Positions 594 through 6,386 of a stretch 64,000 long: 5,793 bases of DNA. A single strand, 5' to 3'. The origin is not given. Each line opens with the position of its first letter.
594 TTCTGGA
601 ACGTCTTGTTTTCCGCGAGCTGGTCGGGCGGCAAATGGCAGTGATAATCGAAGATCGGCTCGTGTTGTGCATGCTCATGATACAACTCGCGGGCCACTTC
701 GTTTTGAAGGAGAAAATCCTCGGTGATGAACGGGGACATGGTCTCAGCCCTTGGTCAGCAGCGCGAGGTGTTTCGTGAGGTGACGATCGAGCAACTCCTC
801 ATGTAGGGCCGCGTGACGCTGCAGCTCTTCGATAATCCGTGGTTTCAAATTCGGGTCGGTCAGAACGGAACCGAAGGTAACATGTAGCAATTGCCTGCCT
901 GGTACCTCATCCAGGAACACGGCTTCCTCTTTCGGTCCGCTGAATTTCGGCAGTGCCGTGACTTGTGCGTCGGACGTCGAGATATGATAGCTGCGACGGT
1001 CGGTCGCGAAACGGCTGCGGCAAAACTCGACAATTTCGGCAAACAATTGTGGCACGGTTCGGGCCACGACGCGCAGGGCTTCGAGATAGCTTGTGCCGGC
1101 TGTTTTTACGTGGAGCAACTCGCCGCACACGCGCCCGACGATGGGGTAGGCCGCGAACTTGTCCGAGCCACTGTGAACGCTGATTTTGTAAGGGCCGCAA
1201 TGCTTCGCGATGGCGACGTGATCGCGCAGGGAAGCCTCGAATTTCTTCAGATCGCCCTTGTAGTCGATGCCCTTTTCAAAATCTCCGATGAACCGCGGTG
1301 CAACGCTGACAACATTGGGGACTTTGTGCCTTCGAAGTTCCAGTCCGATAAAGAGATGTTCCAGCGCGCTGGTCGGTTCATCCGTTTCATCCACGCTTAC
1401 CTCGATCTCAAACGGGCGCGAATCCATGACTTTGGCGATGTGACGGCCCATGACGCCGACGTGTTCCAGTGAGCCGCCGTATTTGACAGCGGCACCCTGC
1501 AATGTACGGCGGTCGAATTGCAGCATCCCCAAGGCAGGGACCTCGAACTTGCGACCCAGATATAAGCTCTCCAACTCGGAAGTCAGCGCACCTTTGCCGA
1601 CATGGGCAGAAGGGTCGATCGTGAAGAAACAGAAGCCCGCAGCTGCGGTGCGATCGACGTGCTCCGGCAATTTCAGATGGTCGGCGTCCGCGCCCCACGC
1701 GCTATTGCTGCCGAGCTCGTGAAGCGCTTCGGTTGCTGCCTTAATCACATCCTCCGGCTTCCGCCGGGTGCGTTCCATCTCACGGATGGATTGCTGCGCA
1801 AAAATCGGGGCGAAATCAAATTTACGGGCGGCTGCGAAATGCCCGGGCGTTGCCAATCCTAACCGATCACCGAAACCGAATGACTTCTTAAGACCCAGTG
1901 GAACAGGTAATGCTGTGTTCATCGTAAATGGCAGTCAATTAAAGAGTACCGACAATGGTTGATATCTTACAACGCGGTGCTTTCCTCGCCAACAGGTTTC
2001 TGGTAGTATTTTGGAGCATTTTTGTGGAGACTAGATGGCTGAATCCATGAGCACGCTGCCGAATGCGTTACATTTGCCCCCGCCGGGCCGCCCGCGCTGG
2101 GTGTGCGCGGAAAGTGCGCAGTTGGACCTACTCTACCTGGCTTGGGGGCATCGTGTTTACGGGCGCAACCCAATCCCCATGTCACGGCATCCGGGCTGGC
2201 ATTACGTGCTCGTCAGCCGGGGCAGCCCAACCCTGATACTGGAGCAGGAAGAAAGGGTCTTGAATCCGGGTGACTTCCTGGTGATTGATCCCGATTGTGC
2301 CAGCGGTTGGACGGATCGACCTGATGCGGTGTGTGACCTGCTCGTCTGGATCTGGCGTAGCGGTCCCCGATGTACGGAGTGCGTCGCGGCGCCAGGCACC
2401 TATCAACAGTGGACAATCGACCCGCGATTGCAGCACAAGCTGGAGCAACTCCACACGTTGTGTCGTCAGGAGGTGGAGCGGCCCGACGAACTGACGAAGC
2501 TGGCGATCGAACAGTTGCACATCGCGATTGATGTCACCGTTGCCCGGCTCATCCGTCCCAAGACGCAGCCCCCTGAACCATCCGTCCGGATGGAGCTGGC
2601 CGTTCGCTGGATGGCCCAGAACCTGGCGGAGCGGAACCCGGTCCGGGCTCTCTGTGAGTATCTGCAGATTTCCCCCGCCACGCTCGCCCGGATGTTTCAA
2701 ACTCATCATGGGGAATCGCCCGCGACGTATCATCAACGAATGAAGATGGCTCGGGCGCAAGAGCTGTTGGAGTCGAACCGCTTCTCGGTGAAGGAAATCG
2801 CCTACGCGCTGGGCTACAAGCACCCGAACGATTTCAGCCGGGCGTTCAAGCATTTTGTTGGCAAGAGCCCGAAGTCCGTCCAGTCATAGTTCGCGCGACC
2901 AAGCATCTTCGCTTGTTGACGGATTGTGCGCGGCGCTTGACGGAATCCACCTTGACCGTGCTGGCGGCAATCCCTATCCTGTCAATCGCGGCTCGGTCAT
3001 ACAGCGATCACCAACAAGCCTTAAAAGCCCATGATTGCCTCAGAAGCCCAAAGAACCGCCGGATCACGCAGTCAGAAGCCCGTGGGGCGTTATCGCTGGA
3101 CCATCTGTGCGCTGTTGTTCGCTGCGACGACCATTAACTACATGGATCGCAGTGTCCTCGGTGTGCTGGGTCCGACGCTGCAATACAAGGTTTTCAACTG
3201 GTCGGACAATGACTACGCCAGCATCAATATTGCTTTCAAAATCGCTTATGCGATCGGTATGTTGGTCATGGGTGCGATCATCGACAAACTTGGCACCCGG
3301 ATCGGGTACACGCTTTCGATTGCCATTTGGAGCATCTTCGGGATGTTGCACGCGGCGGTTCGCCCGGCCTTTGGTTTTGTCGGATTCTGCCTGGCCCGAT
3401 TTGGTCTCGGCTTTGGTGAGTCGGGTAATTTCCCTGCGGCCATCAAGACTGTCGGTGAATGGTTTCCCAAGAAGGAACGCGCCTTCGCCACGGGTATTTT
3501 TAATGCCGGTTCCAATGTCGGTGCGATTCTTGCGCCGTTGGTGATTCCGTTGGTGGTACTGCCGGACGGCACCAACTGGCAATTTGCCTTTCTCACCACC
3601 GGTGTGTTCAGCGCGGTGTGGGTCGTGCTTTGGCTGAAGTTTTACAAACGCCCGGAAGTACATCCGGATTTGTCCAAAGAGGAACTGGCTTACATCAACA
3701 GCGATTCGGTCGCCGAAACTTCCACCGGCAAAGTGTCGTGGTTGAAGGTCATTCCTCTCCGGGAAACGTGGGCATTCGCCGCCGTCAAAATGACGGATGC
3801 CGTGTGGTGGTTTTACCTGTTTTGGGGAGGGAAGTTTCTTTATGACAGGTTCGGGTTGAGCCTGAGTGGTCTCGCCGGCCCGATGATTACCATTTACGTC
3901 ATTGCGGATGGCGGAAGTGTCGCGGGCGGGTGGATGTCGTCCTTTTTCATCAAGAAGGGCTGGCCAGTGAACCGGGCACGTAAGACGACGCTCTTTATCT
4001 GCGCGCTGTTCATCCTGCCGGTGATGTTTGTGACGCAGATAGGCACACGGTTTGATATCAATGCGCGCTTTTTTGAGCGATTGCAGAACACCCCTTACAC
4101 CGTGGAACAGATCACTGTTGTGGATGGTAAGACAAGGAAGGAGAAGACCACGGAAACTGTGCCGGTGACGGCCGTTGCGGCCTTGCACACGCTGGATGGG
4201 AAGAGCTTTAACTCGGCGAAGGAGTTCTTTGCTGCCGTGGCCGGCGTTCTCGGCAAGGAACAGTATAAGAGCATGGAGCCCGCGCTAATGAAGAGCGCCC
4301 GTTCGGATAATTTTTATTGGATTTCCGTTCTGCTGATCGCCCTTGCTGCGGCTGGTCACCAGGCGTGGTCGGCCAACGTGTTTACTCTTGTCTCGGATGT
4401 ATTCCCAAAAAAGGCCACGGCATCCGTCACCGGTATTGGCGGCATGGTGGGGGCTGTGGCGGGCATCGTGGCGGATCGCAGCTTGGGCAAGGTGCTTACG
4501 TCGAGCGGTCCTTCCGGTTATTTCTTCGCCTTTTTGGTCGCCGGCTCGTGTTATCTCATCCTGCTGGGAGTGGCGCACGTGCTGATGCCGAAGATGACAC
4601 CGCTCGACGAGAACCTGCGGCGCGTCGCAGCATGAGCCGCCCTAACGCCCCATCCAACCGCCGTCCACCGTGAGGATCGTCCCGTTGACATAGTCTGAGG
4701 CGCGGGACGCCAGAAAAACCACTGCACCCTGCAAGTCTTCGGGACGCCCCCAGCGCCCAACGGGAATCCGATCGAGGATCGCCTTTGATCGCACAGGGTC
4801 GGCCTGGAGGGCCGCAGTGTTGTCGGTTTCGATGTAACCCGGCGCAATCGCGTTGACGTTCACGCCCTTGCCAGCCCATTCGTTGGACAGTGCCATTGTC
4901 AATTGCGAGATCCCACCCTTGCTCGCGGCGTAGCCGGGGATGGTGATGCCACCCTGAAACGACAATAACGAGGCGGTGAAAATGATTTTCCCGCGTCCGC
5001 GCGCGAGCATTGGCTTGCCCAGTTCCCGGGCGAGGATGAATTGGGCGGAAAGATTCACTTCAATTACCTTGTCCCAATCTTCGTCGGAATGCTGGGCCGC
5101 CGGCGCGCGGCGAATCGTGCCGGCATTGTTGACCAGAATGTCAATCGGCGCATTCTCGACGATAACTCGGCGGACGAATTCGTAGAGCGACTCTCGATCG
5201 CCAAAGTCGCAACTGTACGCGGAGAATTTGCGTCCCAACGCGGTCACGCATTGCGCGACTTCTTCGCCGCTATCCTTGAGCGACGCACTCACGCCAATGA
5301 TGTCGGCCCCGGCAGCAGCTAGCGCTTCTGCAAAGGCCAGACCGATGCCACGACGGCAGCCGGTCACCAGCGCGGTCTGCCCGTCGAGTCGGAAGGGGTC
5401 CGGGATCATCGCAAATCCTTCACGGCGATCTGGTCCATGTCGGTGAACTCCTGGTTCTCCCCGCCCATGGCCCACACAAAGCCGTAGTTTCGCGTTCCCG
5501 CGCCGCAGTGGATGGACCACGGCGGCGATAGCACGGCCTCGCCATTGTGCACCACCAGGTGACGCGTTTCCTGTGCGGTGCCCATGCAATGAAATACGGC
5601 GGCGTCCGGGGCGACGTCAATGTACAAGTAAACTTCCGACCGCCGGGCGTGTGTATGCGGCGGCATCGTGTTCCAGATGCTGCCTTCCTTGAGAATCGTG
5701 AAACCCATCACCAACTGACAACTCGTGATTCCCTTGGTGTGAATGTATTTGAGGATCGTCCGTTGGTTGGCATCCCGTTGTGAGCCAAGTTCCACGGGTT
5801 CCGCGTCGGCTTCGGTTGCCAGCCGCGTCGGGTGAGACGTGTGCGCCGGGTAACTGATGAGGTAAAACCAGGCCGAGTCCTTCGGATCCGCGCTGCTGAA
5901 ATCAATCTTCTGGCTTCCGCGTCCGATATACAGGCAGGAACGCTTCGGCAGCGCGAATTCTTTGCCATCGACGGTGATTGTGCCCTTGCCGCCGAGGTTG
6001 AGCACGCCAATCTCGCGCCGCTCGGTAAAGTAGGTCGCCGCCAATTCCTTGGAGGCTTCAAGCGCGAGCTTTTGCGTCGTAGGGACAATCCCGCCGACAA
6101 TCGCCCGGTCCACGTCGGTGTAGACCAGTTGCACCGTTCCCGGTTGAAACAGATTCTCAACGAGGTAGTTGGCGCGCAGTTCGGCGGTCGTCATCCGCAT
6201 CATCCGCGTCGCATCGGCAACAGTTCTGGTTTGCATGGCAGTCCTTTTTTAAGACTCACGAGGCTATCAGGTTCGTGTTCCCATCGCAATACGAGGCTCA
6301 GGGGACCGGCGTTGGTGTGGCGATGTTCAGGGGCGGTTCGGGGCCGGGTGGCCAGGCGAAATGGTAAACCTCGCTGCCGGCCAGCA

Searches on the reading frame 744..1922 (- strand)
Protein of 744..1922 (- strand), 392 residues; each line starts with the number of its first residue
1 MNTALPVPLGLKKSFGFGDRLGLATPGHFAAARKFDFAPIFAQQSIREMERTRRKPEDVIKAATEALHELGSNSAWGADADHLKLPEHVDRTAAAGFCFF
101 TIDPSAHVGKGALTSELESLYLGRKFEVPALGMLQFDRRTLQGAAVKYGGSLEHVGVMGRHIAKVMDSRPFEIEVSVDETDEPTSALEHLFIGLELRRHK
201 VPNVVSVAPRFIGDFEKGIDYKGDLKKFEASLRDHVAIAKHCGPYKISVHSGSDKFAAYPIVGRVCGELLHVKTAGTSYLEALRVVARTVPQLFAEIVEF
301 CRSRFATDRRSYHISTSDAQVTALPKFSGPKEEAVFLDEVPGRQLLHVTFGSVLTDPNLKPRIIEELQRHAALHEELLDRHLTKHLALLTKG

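Call 20: search_protein_families(library=pfam, proteins=[window:744-1922:-], max_evalue=0.001)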
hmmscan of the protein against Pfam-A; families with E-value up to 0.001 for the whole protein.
window:744-1922:- (392 aa): 1 family
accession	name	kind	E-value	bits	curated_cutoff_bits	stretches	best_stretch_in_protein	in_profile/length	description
PF16257.11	UxaE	-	4.7e-118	395.3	27.1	1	5-389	72-475/475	tagaturonate epimerase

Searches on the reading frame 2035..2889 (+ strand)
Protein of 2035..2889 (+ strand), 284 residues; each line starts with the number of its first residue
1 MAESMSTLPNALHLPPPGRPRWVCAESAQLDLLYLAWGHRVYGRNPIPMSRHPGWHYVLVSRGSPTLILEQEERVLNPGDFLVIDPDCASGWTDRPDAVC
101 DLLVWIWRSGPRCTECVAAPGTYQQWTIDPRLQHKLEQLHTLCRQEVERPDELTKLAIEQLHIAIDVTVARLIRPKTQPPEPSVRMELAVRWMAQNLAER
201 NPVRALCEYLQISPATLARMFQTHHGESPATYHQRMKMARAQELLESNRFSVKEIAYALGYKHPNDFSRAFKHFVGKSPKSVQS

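Call 20: search_protein_families(library=pfam, proteins=[window:2035-2889:+], max_evalue=0.001)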
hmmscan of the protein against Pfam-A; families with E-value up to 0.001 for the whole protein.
window:2035-2889:+ (284 aa): 3 families
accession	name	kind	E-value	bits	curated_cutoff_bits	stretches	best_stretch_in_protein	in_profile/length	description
PF12833.13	HTH_18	-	1.9e-21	76.5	33.6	1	206-282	1-77/80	Helix-turn-helix domain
PF00165.29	HTH_AraC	-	1.6e-10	41.3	26.6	1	246-281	2-39/42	Bacterial regulatory helix-turn-helix proteins, AraC family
PF07883.17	Cupin_2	-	5.9e-05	23.1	27.2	1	47-89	11-53/70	Cupin domain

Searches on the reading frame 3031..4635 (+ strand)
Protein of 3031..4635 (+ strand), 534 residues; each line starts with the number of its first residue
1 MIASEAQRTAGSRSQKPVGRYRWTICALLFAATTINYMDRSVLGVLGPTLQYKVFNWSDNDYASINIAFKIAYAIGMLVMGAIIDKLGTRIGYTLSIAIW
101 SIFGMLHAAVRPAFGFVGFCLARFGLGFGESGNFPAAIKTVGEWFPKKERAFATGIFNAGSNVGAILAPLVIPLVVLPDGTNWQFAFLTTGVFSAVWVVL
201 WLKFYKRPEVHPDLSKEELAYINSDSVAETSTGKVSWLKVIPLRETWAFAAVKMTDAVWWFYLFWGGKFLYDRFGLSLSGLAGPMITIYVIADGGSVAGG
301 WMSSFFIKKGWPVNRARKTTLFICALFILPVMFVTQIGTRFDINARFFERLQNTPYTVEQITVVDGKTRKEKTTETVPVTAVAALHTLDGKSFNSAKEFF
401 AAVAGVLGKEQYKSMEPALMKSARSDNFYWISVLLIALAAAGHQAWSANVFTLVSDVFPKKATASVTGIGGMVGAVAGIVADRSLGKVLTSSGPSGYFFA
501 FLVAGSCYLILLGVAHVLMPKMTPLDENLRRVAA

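Call 20: search_protein_families(library=pfam, proteins=[window:3031-4635:+], max_evalue=0.001)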
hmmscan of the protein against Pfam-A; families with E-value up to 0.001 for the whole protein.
window:3031-4635:+ (534 aa): 2 families
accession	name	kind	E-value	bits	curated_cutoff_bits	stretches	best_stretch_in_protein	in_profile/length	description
PF07690.21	MFS_1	-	2.9e-43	148.6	33.4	1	29-337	1-291/347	Major Facilitator Superfamily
PF00083.30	Sugar_tr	-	5.5e-09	35.8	22.3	1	63-202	49-189/452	Sugar (and other) transporter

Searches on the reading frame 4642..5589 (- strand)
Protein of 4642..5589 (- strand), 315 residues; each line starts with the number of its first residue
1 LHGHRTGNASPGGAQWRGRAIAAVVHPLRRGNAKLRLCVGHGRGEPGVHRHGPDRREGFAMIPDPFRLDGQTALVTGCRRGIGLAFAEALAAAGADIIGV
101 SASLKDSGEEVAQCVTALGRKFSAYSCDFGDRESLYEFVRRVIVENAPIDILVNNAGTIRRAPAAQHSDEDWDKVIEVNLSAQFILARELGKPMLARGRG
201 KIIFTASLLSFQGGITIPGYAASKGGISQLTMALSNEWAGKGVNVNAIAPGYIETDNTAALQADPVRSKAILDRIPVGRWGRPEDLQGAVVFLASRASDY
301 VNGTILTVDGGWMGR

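Call 20: search_protein_families(library=pfam, proteins=[window:4642-5589:-], max_evalue=0.001)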
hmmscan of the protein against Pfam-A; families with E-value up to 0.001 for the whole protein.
window:4642-5589:- (315 aa): 4 families
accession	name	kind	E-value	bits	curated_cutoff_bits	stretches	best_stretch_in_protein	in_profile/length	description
PF13561.12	adh_short_C2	-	4.8e-54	183.9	27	1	79-312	3-235/236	Enoyl-(Acyl carrier protein) reductase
PF00106.31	adh_short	-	2.3e-53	181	26.6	1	71-264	1-193/195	short chain dehydrogenase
PF08659.16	KR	-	5.1e-13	49.8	22.6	1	72-251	2-176/180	KR domain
PF23441.1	SDR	-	6.3e-06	26.2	27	1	68-311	5-254/258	SDR-like rossmann domain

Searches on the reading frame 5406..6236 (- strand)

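Call 20: search_protein_families(library=pfam, proteins=[window:5406-6236:-], max_evalue=0.001)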
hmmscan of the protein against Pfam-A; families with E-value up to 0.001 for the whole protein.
window:5406-6236:- (276 aa): 1 family
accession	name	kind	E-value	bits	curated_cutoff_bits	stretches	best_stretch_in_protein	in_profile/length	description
PF04962.18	KduI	-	2.4e-30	106.2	23.9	1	38-266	14-253/262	KduI/IolB family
